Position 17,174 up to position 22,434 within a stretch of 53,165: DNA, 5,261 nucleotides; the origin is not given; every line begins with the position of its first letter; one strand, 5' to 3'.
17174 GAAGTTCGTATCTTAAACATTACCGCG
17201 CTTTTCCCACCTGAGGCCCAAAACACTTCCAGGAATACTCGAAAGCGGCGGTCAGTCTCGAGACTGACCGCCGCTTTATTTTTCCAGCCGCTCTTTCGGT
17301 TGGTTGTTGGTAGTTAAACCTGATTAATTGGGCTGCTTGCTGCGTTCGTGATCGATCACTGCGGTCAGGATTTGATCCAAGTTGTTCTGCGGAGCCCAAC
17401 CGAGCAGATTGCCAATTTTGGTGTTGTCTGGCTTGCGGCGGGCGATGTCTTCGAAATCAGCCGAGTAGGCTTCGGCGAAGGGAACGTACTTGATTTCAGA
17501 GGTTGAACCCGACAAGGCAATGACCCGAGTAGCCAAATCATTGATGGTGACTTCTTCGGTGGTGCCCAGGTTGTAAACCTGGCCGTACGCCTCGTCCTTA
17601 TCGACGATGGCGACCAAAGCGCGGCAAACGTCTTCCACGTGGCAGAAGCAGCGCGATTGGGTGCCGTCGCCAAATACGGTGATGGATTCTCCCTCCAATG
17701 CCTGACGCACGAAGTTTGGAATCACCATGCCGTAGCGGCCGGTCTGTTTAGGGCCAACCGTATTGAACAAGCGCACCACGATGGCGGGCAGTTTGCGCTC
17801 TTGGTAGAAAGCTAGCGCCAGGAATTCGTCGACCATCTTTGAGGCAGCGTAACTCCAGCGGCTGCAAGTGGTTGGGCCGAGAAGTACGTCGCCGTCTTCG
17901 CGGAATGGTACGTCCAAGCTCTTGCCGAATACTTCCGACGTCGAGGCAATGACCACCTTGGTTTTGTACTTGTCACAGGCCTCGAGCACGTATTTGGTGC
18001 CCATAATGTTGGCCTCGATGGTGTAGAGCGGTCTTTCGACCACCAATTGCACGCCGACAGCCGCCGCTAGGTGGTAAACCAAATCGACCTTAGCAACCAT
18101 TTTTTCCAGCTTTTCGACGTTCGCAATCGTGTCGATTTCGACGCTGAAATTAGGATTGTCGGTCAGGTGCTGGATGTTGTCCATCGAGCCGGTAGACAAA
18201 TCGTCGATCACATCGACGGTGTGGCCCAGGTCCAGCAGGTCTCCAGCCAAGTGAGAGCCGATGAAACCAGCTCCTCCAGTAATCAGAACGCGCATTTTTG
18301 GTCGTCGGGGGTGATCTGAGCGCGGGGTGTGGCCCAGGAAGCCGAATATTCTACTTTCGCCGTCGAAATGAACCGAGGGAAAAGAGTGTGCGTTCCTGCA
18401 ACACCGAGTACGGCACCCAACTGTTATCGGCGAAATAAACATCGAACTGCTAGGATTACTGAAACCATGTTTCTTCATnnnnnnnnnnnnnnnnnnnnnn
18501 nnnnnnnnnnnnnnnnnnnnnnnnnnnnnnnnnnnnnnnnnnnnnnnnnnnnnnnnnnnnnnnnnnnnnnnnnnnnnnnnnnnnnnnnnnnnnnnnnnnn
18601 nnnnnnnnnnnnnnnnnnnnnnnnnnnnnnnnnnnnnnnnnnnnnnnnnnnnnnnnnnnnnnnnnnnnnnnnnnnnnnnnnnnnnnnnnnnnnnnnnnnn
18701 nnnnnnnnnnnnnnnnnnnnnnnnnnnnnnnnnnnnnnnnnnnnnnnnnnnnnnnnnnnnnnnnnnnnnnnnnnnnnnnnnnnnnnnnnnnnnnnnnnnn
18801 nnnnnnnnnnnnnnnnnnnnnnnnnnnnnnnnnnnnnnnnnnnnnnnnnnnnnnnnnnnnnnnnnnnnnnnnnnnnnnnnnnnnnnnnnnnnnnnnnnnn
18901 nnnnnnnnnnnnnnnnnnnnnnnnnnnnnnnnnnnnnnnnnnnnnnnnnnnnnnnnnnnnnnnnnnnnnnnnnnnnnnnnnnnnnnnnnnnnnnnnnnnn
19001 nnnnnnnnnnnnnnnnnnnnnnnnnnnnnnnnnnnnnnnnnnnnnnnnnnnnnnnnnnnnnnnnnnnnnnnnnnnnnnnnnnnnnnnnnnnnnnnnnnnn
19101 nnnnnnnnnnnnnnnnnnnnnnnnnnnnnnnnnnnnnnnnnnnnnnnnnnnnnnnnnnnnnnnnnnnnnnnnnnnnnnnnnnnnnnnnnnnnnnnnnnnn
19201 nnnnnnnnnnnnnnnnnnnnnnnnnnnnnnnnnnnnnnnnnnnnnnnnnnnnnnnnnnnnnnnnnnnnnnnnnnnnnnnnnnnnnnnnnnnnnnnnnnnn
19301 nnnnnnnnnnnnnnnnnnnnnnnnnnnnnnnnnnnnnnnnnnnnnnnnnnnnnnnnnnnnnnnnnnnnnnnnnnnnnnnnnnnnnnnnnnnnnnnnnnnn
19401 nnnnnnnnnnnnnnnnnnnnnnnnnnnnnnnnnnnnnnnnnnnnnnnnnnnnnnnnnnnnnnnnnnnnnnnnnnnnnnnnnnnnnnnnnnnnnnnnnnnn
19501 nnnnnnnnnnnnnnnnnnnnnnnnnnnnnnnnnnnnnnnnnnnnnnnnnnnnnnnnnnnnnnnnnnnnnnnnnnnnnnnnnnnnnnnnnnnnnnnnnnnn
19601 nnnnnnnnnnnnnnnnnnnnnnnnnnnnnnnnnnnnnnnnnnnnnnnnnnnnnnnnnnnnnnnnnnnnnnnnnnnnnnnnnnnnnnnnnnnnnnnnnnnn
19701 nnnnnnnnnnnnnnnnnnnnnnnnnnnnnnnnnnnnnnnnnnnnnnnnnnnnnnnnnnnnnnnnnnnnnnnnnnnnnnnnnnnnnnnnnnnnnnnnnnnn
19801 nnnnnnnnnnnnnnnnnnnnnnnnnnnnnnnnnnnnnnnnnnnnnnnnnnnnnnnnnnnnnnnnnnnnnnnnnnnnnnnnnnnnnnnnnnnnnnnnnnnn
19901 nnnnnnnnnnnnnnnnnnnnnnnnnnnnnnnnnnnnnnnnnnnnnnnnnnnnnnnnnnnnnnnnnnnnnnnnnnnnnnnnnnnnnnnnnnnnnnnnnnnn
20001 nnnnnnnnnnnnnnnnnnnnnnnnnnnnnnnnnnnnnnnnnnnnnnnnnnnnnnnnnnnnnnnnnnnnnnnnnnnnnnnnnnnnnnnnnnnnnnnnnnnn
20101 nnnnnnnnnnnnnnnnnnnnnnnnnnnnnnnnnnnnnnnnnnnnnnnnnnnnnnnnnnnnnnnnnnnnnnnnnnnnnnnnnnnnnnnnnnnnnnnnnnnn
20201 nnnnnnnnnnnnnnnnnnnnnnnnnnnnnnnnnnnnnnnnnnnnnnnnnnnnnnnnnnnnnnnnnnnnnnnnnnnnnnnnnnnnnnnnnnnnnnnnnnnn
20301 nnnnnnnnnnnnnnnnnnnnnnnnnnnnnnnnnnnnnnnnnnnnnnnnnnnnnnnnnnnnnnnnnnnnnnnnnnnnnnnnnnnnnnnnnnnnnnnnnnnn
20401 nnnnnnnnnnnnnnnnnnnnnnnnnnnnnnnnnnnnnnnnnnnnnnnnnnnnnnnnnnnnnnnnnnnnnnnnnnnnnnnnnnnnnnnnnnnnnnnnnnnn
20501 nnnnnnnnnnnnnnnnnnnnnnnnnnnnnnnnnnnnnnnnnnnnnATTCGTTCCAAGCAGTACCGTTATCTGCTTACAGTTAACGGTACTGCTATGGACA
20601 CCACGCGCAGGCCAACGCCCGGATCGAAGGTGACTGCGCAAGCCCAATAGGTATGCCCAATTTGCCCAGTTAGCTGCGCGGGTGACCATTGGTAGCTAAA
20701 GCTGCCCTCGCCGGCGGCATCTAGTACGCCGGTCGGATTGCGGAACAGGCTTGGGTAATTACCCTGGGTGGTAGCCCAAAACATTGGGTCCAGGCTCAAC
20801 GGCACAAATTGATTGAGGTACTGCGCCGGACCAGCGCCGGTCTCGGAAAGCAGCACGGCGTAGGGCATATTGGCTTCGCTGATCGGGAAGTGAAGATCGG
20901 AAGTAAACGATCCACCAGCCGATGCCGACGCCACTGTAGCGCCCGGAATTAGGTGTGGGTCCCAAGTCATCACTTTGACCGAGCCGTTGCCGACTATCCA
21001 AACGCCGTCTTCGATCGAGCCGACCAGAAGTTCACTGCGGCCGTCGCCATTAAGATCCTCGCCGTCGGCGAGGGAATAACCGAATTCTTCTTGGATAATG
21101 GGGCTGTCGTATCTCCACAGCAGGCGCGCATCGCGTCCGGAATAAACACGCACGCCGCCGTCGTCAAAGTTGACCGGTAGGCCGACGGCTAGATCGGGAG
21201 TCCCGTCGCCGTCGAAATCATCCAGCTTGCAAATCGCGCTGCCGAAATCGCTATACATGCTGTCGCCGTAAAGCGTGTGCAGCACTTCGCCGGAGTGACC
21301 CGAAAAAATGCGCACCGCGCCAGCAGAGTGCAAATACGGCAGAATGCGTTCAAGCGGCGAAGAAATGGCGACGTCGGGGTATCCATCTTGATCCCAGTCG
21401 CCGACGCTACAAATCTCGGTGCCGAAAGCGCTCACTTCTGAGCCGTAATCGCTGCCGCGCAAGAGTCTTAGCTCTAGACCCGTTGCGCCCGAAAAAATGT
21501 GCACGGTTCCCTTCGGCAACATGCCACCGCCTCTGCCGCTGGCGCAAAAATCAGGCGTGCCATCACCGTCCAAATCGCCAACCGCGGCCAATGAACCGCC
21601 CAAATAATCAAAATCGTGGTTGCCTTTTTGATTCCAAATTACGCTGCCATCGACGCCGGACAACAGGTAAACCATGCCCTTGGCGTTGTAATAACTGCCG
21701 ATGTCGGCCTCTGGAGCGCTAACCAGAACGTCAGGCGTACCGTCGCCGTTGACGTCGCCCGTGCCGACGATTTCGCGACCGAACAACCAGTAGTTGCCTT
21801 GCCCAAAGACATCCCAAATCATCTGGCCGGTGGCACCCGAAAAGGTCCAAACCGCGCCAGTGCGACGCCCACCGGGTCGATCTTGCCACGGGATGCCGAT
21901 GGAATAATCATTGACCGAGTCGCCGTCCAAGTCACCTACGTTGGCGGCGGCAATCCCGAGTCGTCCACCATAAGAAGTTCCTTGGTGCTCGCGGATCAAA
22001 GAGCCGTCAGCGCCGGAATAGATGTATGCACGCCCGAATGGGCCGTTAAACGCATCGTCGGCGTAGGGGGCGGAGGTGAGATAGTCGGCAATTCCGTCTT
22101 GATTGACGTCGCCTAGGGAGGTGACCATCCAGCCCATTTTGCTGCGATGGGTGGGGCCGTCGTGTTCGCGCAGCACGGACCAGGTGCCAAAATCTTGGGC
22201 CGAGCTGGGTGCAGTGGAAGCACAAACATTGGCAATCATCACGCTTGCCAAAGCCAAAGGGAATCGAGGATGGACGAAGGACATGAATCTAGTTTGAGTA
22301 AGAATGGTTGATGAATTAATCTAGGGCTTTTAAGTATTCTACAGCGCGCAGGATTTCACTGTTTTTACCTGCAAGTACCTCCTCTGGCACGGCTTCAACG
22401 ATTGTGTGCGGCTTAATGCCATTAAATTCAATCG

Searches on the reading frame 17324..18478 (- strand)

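Call 53: search_protein_families(library=pfam, proteins=[window:17324-18478:-], max_evalue=0.00001)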
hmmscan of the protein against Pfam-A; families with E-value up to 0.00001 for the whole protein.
window:17324-18478:- (384 aa): 6 families
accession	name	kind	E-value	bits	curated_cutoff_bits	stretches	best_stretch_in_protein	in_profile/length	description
PF16363.11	GDP_Man_Dehyd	-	4.4e-59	201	27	1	65-372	1-330/332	GDP-mannose 4,6 dehydratase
PF01370.27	Epimerase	-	3.2e-56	190.9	20.9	1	64-305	1-240/240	NAD dependent epimerase/dehydratase family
PF02719.21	Polysacc_synt_2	-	4.8e-23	82.2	20.2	2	64-180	1-128/293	Polysaccharide biosynthesis protein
PF01073.25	3Beta_HSD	-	1.1e-14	54.6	22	1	65-223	1-159/280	3-beta hydroxysteroid dehydrogenase/isomerase family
PF04321.23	RmlD_sub_bind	-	1.1e-13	51.4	27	1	62-333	1-242/287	RmlD substrate binding domain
PF07993.18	NAD_binding_4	-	8.9e-13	48.4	20.1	1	122-249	80-216/258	Male sterility protein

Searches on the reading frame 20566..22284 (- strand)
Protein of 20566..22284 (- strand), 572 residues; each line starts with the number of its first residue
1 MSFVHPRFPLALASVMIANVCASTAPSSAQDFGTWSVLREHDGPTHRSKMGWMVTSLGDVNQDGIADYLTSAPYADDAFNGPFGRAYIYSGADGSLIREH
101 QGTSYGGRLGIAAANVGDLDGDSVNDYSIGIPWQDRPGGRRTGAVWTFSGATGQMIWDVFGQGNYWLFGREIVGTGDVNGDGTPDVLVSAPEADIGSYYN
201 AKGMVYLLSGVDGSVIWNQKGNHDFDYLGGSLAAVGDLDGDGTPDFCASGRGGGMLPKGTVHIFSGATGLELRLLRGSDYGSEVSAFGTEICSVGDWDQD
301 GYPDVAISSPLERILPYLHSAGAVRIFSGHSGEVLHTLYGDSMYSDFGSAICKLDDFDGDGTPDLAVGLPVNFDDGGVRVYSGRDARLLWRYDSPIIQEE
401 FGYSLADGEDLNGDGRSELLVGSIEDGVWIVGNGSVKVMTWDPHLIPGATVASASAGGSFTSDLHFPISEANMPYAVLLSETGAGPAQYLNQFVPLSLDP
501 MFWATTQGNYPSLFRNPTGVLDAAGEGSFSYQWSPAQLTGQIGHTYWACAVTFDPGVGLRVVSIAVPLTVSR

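Call 53: search_protein_families(library=pfam, proteins=[window:20566-22284:-], max_evalue=0.00001)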
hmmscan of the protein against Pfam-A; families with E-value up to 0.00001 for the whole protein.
window:20566-22284:- (572 aa): 2 families
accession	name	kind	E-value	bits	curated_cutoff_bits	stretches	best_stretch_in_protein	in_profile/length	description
PF01839.29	FG-GAP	-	3.8e-34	116.5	22.1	1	173-208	5-37/37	FG-GAP repeat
PF13517.12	FG-GAP_3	-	4e-17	63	26.9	1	356-421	1-61/61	FG-GAP-like repeat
